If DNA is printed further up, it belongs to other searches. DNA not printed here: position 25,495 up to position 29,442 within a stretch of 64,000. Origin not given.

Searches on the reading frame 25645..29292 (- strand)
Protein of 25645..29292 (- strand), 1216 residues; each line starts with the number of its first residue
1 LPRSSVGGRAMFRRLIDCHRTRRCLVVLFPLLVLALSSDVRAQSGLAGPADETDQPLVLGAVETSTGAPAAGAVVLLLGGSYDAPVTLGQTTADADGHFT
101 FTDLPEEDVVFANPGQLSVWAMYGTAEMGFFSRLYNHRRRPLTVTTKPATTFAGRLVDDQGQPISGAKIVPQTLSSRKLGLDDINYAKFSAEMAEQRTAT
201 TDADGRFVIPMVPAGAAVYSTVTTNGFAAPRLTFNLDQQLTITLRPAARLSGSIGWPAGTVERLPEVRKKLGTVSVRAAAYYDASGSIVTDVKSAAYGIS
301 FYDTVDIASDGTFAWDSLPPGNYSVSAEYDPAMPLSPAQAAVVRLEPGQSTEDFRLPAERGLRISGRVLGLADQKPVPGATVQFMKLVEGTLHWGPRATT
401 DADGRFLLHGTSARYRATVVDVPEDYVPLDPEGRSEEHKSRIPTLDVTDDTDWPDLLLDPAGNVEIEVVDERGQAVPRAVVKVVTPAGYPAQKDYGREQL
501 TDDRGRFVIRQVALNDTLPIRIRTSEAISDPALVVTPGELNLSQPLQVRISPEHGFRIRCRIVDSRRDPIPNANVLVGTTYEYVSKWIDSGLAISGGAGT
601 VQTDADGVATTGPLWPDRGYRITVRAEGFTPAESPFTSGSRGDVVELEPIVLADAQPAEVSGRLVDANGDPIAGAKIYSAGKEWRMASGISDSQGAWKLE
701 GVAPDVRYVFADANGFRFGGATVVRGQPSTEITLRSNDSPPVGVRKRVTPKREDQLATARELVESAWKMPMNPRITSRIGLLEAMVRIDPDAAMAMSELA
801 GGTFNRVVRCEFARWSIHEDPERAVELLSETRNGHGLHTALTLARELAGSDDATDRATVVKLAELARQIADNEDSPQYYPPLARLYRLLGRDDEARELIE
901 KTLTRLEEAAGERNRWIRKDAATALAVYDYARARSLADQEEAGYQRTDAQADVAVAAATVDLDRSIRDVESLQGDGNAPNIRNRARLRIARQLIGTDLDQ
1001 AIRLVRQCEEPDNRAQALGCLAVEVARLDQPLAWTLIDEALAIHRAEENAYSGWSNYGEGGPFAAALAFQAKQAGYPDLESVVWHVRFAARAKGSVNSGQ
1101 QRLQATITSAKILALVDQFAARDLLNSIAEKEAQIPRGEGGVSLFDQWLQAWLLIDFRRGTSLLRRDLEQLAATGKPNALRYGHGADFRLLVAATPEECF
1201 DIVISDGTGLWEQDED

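Call 26: search_protein_families(library=pfam, proteins=[window:25645-29292:-], max_evalue=0.001)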
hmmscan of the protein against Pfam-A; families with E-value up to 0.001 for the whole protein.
window:25645-29292:- (1216 aa): 10 families
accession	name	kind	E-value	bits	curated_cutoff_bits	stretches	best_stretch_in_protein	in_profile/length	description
PF13620.12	CarboxypepD_reg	-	7.5e-43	145.2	32.3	5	152-241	2-76/82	Carboxypeptidase regulatory-like domain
PF13715.12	CarbopepD_reg_2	-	6.9e-15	55.3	32.2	0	364-411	1-41/88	CarboxypepD_reg-like domain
PF02369.22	Big_1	-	2.2e-11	44.2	34.9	0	373-418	29-74/93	Bacterial Ig-like domain (group 1)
PF20598.4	DUF6795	-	9.9e-11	42.3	27.4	0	159-227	7-55/103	Domain of unknown function (DUF6795)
PF15976.11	CooC_C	-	1.8e-06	28.3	29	0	146-174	13-41/93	CS1-pili formation C-terminal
PF11974.14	bMG3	-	5.5e-06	26.7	34.9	0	368-413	19-61/103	Bacterial alpha-2-macroglobulin MG3 domain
PF17210.9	SdrD_B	-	5.8e-05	23.7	29.7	0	303-338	40-75/112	SdrD B-like domain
PF17789.7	MG4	-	0.00044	20.9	24.7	0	464-526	18-77/95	Macroglobulin domain MG4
PF00775.27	Dioxygenase_C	-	0.00055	19.9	27.3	0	151-216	31-96/182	Dioxygenase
PF09430.16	EMC7_beta-sandw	-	0.00059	20.5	26.6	0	306-329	24-47/122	ER membrane protein complex subunit 7, beta-sandwich domain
